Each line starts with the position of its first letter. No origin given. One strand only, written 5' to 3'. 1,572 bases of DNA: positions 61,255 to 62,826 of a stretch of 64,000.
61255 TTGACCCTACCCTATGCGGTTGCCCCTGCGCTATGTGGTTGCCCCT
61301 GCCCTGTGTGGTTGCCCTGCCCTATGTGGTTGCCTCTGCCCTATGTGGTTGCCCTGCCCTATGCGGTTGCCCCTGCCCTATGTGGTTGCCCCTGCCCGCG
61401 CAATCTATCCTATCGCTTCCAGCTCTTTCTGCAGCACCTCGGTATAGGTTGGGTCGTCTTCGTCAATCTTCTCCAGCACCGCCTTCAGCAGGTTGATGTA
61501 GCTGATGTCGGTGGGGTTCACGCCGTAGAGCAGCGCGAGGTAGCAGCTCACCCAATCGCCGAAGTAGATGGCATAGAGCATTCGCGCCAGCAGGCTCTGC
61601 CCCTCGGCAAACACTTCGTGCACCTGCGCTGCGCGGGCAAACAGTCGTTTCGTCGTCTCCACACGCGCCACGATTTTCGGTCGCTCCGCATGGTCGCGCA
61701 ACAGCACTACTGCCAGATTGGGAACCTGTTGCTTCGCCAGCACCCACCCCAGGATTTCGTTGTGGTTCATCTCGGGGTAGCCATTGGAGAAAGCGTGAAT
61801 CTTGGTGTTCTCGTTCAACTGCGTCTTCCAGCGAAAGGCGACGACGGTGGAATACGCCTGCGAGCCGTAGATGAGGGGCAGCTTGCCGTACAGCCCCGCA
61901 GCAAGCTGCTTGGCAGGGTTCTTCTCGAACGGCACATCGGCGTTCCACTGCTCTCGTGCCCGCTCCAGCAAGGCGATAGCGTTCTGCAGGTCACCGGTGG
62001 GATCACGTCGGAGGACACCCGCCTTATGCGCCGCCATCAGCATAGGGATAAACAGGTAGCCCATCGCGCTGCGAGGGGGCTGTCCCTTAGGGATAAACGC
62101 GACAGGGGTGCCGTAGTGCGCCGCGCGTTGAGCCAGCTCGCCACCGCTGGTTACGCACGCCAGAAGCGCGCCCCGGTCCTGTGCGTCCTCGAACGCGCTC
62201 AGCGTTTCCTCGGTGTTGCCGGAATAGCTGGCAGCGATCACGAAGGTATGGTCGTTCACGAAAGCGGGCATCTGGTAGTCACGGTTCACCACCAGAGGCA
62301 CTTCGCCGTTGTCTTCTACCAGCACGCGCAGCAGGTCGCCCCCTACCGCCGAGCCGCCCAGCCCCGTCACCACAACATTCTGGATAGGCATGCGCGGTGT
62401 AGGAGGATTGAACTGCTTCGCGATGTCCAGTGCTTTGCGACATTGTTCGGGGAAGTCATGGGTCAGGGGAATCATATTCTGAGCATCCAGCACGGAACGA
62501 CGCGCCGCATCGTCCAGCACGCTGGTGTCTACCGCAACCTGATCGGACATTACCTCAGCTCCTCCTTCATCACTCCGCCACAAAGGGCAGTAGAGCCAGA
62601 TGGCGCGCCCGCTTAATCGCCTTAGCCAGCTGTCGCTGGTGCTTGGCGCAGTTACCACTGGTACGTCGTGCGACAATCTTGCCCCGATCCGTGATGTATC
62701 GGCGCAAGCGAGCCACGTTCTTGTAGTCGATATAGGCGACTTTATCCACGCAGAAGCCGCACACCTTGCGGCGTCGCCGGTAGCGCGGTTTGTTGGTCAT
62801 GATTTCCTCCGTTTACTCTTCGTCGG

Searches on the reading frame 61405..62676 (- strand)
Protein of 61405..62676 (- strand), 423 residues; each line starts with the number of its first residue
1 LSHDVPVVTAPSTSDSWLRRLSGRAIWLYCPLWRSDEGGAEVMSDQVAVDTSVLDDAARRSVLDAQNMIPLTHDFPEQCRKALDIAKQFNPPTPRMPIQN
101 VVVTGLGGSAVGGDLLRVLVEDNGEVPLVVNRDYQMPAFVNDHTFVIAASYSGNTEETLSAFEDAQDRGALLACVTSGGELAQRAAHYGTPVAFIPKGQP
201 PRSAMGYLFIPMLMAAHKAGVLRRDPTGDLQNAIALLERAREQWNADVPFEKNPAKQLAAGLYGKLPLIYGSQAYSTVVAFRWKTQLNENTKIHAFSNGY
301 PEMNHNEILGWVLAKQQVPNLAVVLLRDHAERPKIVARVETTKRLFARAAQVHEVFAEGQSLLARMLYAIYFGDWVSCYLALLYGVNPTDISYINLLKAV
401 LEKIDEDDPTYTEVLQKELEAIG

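Call 8: search_protein_families(library=pfam, proteins=[window:61405-62676:-])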
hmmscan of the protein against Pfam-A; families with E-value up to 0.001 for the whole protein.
window:61405-62676:- (423 aa): 2 families
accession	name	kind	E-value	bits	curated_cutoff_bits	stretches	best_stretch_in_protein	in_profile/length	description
PF10432.14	bact-PGI_C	-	3.6e-53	180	24.5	1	251-400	1-150/151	Bacterial phospho-glucose isomerase C-terminal SIS domain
PF01380.27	SIS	-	0.00013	22.3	25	1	100-185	7-98/131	SIS domain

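Call 11: find_encoding_contigs(protein=window:61405-62550:-, flank=10000, max_places=10)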
Protein window:61405-62550:- (381 aa): 4 contigs read that carry it; 4 places shown.
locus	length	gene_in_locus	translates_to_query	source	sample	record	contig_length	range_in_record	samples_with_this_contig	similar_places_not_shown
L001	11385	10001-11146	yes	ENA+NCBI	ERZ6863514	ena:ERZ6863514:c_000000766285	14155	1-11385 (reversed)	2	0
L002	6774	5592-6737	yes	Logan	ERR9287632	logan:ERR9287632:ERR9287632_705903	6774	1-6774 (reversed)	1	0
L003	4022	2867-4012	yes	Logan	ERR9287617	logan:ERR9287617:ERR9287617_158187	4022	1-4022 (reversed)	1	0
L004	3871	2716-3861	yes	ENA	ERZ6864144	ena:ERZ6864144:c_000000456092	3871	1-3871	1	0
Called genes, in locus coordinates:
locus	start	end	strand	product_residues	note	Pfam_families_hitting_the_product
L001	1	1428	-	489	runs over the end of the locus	PF17910:FeoB_Cyto, PF07670:Gate, PF07664:FeoB_C, PF07670:Gate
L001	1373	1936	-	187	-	PF03193:RsgA_GTPase (faint), PF00009:GTP_EFTU (weak), PF01926:MMR_HSR1, PF02421:FeoB_N, PF04548:AIG1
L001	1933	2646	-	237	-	PF01325:Fe_dep_repress, PF02742:Fe_dep_repr_C, PF04023:FeoA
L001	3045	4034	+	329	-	PF01545:Cation_efflux, PF16916:ZT_dimer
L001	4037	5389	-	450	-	PF00860:Xan_ur_permease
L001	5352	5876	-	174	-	PF00156:Pribosyltran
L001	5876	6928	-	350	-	PF01008:IF-2B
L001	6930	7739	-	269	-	PF01048:PNP_UDP_1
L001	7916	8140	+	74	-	-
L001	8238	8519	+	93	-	PF01850:PIN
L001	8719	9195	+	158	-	PF01250:Ribosomal_S6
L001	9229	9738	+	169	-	PF00436:SSB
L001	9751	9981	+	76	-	PF01084:Ribosomal_S18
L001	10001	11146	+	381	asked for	PF10432:bact-PGI_C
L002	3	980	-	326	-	?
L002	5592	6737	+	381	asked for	PF10432:bact-PGI_C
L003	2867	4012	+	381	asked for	PF10432:bact-PGI_C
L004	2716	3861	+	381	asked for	PF10432:bact-PGI_C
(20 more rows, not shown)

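Call 16: list_cluster_members(proteins=[window:61405-62550:-, window:62570-62800:-, window:62813-63322:-, window:56670-60485:+])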
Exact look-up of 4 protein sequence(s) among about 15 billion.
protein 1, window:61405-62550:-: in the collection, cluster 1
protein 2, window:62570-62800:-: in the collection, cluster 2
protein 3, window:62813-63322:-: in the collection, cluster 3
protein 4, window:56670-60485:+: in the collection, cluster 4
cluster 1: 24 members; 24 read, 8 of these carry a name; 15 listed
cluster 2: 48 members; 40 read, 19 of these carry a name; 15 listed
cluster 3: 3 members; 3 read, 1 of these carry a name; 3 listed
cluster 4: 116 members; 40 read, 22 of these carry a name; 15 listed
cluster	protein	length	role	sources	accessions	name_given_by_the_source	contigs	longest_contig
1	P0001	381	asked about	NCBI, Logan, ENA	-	-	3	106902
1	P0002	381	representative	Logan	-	-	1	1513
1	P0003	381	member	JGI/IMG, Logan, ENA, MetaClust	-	\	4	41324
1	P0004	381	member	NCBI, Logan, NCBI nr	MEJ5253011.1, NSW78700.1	MAG: bifunctional phosphoglucose/phosphomannose isomerase [Chthonomonadetes bacterium] | bifunctional phosphoglucose/phosphomannose isomerase [Chthonomonadetes bacterium]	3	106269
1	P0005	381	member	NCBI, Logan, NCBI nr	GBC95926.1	hypothetical protein HRbin16_01726 [bacterium HR16]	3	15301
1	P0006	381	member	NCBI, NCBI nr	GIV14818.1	MAG: phosphate starvation-inducible protein PsiE [Armatimonadota bacterium]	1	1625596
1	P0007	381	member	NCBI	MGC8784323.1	MAG: bifunctional phosphoglucose/phosphomannose isomerase [Armatimonadota bacterium]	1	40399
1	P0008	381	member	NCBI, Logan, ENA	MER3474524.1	MAG: bifunctional phosphoglucose/phosphomannose isomerase [Armatimonadota bacterium]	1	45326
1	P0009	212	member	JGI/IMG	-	glucose/mannose-6-phosphate isomerase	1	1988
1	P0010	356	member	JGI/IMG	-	glucose/mannose-6-phosphate isomerase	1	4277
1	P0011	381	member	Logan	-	-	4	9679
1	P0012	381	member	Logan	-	-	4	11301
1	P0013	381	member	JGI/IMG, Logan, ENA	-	-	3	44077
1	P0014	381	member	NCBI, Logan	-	-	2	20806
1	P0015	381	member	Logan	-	-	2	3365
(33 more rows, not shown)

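Call 17: find_encoding_contigs(protein=P0006, flank=10000, max_places=4)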
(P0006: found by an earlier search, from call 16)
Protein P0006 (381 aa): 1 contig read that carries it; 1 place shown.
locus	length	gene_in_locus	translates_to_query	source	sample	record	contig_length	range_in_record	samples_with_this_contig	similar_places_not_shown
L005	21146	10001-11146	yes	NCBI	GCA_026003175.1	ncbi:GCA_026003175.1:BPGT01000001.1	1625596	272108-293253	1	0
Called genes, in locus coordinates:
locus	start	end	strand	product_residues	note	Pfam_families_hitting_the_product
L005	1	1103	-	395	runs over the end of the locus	PF01663:Phosphodiest (faint), PF01676:Metalloenzyme, PF10143:PhosphMutase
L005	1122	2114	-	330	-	PF04041:Glyco_hydro_130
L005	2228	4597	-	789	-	PF00270:DEAD, PF00271:Helicase_C, PF22982:WHD_HRQ1, PF09369:MZB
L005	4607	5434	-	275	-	PF08450:SGL, PF24684:Vgb_lyase, PF01436:NHL (faint), PF03088:Str_synth (weak), PF01731:Arylesterase (weak)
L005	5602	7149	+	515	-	PF00171:Aldedh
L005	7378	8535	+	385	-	PF00248:Aldo_ket_red, PF13187:Fer4_9 (weak)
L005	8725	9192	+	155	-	PF01250:Ribosomal_S6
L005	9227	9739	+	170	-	PF00436:SSB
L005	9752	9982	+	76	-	PF01084:Ribosomal_S18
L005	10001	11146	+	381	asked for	PF10432:bact-PGI_C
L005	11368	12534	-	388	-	-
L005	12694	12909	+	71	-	PF00830:Ribosomal_L28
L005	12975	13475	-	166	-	PF00011:HSP20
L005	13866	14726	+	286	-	-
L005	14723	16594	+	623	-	PF01145:Band_7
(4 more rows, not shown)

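Call 18: find_encoding_contigs(protein=P0004, flank=10000, max_places=4)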
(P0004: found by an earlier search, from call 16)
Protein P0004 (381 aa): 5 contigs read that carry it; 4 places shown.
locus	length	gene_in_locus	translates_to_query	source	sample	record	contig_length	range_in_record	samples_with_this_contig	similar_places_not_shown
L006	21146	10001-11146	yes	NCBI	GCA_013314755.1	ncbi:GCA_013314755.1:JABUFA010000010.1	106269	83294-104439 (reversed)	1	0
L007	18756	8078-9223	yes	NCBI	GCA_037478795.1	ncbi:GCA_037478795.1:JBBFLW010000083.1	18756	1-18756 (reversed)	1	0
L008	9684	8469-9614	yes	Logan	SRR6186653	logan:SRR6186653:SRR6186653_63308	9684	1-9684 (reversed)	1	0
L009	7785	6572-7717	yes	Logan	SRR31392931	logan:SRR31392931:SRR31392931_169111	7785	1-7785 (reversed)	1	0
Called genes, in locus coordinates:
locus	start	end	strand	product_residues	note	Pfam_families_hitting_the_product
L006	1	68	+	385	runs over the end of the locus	PF02563:Poly_export, PF10531:SLBB, PF22461:SLBB_2, PF10531:SLBB (weak), PF22461:SLBB_2 (weak)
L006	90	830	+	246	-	PF13649:Methyltransf_25 (faint), PF02527:GidB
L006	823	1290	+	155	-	PF01986:DUF123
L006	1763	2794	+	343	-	PF01073:3Beta_HSD, PF01370:Epimerase, PF02719:Polysacc_synt_2, PF04321:RmlD_sub_bind, PF07993:NAD_binding_4, PF13460:NAD_binding_10 (weak), PF16363:GDP_Man_Dehyd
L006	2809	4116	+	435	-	PF03446:NAD_binding_2, PF03721:UDPG_MGDP_dh_N, PF00984:UDPG_MGDP_dh, PF03720:UDPG_MGDP_dh_C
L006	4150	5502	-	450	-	PF00860:Xan_ur_permease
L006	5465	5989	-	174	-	PF00156:Pribosyltran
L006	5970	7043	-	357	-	PF01008:IF-2B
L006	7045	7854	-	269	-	PF01048:PNP_UDP_1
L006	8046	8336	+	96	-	PF01909:NTP_transf_2, PF18765:Polbeta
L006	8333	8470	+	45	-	-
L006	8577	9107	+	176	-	PF01250:Ribosomal_S6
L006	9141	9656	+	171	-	PF00436:SSB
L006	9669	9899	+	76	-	PF01084:Ribosomal_S18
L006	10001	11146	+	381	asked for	PF01380:SIS (weak), PF10432:bact-PGI_C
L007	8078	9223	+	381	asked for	PF01380:SIS (weak), PF10432:bact-PGI_C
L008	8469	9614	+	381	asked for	PF01380:SIS (weak), PF10432:bact-PGI_C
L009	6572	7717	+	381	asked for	PF01380:SIS (weak), PF10432:bact-PGI_C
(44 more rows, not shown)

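Call 23: find_encoding_contigs(protein=P0003, flank=3000, max_places=6)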
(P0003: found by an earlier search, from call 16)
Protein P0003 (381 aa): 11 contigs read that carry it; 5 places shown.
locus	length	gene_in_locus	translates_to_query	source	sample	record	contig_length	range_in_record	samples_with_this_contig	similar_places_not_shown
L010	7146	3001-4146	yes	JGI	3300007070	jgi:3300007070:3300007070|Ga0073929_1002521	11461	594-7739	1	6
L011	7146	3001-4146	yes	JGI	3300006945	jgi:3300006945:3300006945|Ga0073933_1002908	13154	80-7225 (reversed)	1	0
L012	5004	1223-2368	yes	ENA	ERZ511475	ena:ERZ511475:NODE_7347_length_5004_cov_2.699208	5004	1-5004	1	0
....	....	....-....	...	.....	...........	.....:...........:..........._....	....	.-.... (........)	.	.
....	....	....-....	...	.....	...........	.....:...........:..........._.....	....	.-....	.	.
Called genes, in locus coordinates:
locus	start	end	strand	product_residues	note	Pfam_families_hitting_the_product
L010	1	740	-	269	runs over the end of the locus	PF01048:PNP_UDP_1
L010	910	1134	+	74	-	-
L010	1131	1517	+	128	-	PF01850:PIN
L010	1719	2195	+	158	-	PF01250:Ribosomal_S6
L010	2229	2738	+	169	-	PF00436:SSB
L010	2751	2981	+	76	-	PF01084:Ribosomal_S18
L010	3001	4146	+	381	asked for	PF10432:bact-PGI_C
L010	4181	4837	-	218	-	PF05685:Uma2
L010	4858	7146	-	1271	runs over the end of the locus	PF01074:Glyco_hydro_38N, PF09261:Alpha-mann_mid, PF07748:Glyco_hydro_38C, PF17677:Glyco_hydro38C2 (weak)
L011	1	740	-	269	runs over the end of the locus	PF01048:PNP_UDP_1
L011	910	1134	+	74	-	-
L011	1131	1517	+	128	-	PF01850:PIN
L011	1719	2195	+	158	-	PF01250:Ribosomal_S6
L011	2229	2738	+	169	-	PF00436:SSB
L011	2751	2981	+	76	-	PF01084:Ribosomal_S18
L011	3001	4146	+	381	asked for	PF10432:bact-PGI_C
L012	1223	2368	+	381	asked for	PF10432:bact-PGI_C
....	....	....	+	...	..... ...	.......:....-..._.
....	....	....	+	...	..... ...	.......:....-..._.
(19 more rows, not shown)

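Call 24: find_encoding_contigs(protein=P0008, flank=3000, max_places=6)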
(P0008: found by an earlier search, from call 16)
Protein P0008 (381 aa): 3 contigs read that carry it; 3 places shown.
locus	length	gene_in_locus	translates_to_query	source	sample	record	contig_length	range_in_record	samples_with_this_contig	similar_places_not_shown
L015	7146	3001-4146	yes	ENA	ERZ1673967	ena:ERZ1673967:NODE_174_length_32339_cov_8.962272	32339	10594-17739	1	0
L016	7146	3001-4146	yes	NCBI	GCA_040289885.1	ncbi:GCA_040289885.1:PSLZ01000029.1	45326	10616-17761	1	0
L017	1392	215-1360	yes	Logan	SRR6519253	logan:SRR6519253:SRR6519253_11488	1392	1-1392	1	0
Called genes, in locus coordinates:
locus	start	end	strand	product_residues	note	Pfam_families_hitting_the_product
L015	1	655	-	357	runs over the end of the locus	PF01008:IF-2B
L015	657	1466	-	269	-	PF01048:PNP_UDP_1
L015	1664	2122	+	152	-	PF01250:Ribosomal_S6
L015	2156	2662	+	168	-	PF00436:SSB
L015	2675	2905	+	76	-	PF01084:Ribosomal_S18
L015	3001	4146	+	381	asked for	PF01380:SIS (weak), PF10432:bact-PGI_C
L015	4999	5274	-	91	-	-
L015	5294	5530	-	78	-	-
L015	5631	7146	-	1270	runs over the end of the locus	PF01074:Glyco_hydro_38N, PF09261:Alpha-mann_mid, PF07748:Glyco_hydro_38C, PF17677:Glyco_hydro38C2 (faint)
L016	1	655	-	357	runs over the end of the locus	PF01008:IF-2B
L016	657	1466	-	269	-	PF01048:PNP_UDP_1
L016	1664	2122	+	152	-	PF01250:Ribosomal_S6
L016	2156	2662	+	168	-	PF00436:SSB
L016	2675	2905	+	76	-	PF01084:Ribosomal_S18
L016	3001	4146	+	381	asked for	PF01380:SIS (weak), PF10432:bact-PGI_C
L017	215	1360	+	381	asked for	PF01380:SIS (weak), PF10432:bact-PGI_C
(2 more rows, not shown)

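Call 25: find_encoding_contigs(protein=P0013, flank=3000, max_places=6)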
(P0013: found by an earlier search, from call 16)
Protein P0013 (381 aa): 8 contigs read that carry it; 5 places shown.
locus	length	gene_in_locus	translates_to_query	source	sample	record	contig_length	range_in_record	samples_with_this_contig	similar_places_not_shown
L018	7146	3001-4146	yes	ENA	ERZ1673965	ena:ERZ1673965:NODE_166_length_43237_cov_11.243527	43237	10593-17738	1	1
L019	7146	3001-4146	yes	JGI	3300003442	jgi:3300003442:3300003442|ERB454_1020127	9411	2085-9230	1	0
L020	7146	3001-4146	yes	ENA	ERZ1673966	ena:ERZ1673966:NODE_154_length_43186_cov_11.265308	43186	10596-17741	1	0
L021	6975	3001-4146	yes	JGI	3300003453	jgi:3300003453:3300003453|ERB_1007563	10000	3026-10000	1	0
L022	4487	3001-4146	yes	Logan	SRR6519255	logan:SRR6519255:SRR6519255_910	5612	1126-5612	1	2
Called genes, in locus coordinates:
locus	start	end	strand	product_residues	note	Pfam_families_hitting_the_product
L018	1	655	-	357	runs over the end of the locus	PF01008:IF-2B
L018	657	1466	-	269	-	PF01048:PNP_UDP_1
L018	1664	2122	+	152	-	PF01250:Ribosomal_S6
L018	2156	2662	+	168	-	PF00436:SSB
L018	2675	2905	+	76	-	PF01084:Ribosomal_S18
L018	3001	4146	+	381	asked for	PF01380:SIS (weak), PF10432:bact-PGI_C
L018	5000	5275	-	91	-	-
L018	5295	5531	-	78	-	-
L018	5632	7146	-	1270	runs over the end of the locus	PF01074:Glyco_hydro_38N, PF09261:Alpha-mann_mid, PF07748:Glyco_hydro_38C, PF17677:Glyco_hydro38C2 (faint)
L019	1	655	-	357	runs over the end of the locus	PF01008:IF-2B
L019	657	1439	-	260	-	PF01048:PNP_UDP_1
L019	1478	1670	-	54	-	-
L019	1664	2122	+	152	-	PF01250:Ribosomal_S6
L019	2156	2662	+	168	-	PF00436:SSB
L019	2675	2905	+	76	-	PF01084:Ribosomal_S18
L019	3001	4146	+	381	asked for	PF01380:SIS (weak), PF10432:bact-PGI_C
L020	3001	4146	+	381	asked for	PF01380:SIS (weak), PF10432:bact-PGI_C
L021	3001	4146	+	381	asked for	PF01380:SIS (weak), PF10432:bact-PGI_C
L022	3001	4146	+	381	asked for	PF01380:SIS (weak), PF10432:bact-PGI_C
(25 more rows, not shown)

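Call 62: find_encoding_contigs(protein=P0007, flank=1500, max_places=6)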
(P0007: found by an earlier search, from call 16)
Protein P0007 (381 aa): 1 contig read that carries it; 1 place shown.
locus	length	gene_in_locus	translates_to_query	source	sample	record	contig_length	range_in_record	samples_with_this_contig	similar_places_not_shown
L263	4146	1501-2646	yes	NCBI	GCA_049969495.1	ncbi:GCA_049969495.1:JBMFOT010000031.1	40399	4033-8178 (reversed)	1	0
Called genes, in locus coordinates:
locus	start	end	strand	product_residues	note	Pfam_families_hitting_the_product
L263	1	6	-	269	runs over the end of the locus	PF01048:PNP_UDP_1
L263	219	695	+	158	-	PF01250:Ribosomal_S6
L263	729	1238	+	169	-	PF00436:SSB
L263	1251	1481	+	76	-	PF01084:Ribosomal_S18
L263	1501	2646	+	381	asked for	PF10432:bact-PGI_C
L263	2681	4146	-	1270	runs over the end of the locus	PF01074:Glyco_hydro_38N, PF09261:Alpha-mann_mid, PF07748:Glyco_hydro_38C, PF17677:Glyco_hydro38C2 (weak)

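Call 63: find_encoding_contigs(protein=P0005, flank=1500, max_places=6)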
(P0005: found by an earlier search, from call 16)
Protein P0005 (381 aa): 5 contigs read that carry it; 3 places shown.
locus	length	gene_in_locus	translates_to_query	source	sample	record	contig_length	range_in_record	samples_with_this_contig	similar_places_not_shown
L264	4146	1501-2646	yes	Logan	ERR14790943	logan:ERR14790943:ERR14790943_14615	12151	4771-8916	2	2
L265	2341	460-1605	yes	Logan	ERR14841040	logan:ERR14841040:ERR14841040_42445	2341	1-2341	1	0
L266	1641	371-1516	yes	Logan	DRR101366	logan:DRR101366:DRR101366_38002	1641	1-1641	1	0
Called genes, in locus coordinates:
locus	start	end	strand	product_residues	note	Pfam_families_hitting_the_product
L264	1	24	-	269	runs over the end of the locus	PF01048:PNP_UDP_1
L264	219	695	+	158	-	PF01250:Ribosomal_S6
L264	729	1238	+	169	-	PF00436:SSB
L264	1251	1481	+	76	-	PF01084:Ribosomal_S18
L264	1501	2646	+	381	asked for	PF10432:bact-PGI_C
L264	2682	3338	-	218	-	PF05685:Uma2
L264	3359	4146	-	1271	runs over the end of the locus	PF01074:Glyco_hydro_38N, PF09261:Alpha-mann_mid, PF07748:Glyco_hydro_38C, PF17677:Glyco_hydro38C2 (weak)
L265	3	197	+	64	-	?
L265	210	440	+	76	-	PF01084:Ribosomal_S18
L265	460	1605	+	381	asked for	PF10432:bact-PGI_C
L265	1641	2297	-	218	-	PF05685:Uma2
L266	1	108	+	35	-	?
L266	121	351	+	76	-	PF01084:Ribosomal_S18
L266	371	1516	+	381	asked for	PF10432:bact-PGI_C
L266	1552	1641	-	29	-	?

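Call 64: find_encoding_contigs(protein=P0014, flank=1500, max_places=6)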
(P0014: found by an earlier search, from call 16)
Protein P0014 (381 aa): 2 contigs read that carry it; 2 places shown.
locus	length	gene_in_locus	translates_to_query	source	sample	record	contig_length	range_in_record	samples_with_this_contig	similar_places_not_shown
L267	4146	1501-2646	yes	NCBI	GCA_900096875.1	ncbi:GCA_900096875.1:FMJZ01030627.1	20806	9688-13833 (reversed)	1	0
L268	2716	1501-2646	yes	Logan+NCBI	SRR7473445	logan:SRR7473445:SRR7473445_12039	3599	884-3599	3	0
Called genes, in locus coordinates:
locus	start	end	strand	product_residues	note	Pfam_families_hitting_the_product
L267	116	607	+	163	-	PF01250:Ribosomal_S6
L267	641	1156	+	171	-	PF00436:SSB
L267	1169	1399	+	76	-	PF01084:Ribosomal_S18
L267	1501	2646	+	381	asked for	PF01380:SIS (faint), PF10432:bact-PGI_C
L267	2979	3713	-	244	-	PF02963:EcoRI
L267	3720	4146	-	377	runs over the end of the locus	PF02086:MethyltransfD12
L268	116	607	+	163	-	PF01250:Ribosomal_S6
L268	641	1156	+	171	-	PF00436:SSB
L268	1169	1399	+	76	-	PF01084:Ribosomal_S18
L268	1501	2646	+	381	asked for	PF01380:SIS (faint), PF10432:bact-PGI_C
